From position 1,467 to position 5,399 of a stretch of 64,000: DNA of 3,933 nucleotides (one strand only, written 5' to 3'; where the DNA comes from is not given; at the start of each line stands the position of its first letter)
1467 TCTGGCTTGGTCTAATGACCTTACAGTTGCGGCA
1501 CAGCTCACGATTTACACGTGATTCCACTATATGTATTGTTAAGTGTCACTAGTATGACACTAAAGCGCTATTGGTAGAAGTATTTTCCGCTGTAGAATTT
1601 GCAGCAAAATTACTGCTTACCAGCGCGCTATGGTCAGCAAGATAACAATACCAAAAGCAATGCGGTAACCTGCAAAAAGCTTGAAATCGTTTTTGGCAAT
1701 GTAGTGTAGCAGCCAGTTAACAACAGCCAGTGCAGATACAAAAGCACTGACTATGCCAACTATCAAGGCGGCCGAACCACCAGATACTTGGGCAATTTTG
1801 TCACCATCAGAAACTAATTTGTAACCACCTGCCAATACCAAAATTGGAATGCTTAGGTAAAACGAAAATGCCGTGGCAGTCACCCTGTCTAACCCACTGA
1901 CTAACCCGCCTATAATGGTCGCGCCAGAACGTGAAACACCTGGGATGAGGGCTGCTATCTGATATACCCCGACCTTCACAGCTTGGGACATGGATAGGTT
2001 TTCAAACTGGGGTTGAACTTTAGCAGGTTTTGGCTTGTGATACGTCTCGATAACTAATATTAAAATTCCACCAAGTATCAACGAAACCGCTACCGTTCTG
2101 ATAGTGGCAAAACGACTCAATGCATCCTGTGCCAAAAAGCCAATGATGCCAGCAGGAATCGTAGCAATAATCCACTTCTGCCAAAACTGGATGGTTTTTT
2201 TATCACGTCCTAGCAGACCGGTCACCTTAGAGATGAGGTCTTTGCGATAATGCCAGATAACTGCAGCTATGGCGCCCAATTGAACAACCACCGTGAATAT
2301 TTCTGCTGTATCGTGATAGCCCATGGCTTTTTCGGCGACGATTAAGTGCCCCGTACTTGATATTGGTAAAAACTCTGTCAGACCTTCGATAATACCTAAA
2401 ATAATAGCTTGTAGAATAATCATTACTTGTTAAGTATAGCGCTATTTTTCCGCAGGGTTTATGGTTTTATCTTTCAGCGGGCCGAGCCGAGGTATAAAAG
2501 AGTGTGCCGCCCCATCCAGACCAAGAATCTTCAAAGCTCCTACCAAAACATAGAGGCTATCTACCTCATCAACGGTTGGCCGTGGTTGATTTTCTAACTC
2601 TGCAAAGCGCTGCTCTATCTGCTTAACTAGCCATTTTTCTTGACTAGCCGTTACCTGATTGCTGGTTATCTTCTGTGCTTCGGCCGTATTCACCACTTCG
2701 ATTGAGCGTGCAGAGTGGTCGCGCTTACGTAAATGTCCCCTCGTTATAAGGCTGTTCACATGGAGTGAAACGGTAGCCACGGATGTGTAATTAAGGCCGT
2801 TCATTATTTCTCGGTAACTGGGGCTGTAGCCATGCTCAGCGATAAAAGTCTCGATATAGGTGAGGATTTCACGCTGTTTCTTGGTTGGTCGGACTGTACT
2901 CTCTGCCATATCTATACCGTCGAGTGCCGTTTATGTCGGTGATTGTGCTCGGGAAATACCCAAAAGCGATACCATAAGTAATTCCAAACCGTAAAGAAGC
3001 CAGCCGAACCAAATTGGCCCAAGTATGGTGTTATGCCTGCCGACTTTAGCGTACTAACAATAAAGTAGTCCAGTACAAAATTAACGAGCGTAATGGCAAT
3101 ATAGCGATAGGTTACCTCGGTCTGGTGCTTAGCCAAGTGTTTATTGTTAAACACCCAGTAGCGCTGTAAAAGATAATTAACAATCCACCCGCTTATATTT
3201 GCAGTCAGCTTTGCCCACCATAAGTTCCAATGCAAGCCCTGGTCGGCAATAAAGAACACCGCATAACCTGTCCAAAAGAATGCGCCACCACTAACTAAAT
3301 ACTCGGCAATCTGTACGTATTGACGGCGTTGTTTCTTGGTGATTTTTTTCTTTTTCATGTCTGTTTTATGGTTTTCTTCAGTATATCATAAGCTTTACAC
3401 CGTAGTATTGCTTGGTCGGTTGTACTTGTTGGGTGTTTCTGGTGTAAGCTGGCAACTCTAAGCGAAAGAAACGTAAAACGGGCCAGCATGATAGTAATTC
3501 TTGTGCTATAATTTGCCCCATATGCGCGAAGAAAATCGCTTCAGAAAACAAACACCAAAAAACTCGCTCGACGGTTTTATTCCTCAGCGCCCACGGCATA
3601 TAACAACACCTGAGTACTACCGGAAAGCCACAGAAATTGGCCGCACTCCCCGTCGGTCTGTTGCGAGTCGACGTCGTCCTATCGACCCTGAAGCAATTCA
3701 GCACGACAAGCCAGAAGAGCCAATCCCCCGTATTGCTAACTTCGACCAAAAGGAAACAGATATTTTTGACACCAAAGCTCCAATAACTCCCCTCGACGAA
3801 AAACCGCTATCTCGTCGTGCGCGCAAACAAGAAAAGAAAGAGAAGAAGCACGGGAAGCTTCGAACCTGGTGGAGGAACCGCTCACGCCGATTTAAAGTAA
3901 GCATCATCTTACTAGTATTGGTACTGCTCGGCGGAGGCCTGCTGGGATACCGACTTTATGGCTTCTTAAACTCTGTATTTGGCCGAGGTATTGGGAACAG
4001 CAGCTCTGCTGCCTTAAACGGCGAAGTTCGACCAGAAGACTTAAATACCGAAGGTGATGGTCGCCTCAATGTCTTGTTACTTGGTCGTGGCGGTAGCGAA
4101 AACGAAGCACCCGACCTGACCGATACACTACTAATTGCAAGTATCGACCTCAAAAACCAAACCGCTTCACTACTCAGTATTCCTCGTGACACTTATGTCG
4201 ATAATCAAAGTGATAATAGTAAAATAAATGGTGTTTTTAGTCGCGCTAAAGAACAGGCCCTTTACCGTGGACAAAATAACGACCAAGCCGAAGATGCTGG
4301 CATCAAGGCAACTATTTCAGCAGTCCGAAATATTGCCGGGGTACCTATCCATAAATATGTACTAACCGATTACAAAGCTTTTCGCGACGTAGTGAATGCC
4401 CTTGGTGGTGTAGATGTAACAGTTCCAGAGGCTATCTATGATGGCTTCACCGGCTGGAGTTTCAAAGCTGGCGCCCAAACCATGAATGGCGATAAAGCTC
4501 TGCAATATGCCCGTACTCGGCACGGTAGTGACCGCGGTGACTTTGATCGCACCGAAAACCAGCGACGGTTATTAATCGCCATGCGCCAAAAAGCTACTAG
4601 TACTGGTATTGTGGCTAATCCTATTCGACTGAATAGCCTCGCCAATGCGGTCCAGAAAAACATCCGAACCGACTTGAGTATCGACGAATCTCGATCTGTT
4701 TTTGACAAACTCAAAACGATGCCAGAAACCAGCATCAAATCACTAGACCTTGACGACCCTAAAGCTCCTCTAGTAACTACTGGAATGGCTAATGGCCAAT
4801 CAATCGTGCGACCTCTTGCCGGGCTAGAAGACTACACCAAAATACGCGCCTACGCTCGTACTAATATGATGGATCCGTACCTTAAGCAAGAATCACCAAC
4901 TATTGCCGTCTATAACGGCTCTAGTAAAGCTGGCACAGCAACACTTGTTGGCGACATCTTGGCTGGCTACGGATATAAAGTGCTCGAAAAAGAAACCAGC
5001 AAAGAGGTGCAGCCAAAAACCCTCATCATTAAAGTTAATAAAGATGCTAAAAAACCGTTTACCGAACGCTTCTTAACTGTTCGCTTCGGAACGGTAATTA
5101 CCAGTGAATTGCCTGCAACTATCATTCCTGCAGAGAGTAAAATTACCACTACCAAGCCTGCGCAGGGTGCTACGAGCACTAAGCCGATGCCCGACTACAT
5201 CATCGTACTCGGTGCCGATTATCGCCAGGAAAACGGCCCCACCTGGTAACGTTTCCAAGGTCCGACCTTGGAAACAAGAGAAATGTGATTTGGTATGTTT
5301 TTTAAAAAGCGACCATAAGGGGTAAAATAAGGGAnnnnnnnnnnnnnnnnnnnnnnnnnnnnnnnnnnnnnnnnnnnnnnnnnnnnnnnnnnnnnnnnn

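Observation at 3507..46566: Recurrent -10 box 6-9 nt upstream of operon-first ATGs: probable widespread leaderless mRNAs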

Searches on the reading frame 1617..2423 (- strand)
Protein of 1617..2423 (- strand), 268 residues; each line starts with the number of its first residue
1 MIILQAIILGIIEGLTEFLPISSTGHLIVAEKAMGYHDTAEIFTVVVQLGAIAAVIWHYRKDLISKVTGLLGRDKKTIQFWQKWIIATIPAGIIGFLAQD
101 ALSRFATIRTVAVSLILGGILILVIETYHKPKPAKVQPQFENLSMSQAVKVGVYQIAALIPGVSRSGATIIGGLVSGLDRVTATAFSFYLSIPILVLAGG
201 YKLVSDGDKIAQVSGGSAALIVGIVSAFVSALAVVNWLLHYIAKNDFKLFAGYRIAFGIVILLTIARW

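Call 58: find_encoding_contigs(protein=window:1617-2423:-, flank=10000, max_places=3)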
Protein window:1617-2423:- (268 aa): 8 contigs read that carry it; 3 places shown.
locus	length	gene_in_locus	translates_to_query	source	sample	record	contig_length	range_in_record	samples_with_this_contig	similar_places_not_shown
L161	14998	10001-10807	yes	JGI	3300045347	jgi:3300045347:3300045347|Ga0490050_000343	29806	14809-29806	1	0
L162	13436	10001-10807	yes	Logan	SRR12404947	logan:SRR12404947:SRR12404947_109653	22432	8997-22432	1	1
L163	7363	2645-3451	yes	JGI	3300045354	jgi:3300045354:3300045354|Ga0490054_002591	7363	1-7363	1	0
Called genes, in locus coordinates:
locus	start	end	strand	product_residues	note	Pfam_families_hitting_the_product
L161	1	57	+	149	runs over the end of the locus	PF01050:MannoseP_isomer (weak)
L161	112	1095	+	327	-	PF00535:Glycos_transf_2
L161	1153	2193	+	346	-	PF13439:Glyco_transf_4, PF13579:Glyco_trans_4_4, PF20706:GT4-conflict (weak), PF00534:Glycos_transf_1, PF13692:Glyco_trans_1_4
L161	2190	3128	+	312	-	PF03706:LPG_synthase_TM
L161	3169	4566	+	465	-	-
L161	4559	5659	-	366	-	PF13439:Glyco_transf_4 (weak), PF20706:GT4-conflict (weak), PF00534:Glycos_transf_1, PF13692:Glyco_trans_1_4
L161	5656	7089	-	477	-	PF13727:CoA_binding_3 (weak), PF02397:Bac_transf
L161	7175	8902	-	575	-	PF03816:LytR_cpsA_psr, PF13399:LytR_C (faint)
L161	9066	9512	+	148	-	PF04138:GtrA_DPMS_TM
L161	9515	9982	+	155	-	PF01726:LexA_DNA_bind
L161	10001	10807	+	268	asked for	PF02673:BacA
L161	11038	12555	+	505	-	-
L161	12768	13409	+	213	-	PF01467:CTP_transf_like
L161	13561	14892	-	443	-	PF00999:Na_H_Exchanger, PF02254:TrkA_N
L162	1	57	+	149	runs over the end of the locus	PF01050:MannoseP_isomer (weak)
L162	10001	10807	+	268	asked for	PF02673:BacA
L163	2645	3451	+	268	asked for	PF02673:BacA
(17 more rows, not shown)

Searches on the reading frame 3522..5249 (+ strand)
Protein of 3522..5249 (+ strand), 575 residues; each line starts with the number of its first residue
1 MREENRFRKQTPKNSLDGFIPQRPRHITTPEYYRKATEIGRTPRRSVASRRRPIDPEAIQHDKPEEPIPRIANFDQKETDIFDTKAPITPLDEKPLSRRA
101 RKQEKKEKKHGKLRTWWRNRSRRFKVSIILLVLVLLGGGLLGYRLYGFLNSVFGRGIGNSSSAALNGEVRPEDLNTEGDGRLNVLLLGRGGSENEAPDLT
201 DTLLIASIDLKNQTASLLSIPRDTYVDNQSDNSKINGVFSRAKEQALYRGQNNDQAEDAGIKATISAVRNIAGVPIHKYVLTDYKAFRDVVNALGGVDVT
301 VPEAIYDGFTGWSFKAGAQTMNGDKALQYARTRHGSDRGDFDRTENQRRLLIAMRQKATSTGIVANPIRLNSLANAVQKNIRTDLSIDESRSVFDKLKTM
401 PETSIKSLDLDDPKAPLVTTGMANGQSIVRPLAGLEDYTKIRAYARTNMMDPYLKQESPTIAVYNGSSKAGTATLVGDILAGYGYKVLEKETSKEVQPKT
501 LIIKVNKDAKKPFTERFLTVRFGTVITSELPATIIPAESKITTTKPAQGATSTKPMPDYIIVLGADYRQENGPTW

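Call 5: search_protein_families(library=pfam, proteins=[window:3522-5249:+])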
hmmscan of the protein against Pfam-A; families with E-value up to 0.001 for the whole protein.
window:3522-5249:+ (575 aa): 2 families
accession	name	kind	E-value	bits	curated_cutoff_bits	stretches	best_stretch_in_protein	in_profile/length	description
PF03816.19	LytR_cpsA_psr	-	7.3e-38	130.5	24.6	1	200-358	2-148/150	LytR_cpsA_psr family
PF13399.11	LytR_C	-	5.9e-06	27.6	22.2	1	460-567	3-86/86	LytR cell envelope-related transcriptional attenuator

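Call 56: list_cluster_members(proteins=[window:3522-5249:+, window:3501-5249:+, window:18503-19399:+, window:18458-19399:+, window:46859-48241:+, window:26412-27521:-, window:49649-50710:+, window:36055-36858:-])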
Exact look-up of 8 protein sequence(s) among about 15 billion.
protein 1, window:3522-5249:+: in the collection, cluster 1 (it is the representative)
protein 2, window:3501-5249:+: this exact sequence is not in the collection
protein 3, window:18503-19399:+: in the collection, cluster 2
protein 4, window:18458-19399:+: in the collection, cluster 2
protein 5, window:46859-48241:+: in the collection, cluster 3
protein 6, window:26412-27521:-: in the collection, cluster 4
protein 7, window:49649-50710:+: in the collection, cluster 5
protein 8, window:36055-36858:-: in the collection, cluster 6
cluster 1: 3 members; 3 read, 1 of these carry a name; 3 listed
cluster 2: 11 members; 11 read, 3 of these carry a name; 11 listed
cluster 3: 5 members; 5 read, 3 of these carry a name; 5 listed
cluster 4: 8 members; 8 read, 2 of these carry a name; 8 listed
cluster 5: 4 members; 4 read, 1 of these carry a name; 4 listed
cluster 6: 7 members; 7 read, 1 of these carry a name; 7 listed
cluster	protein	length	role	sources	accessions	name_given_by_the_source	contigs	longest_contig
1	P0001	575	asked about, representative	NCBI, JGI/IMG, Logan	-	LCP family protein required for cell wall assembly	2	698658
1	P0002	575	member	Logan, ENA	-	-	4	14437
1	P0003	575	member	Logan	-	-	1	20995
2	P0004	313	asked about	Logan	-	-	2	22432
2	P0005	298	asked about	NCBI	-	-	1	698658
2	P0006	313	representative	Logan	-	-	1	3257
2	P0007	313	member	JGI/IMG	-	hypothetical protein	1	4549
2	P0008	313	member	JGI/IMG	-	hypothetical protein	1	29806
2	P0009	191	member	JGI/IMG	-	hypothetical protein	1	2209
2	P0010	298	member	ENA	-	-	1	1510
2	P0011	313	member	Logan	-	-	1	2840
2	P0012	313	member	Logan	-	-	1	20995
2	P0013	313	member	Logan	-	-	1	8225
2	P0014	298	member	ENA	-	-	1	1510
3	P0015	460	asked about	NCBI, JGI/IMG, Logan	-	chromosomal replication initiator protein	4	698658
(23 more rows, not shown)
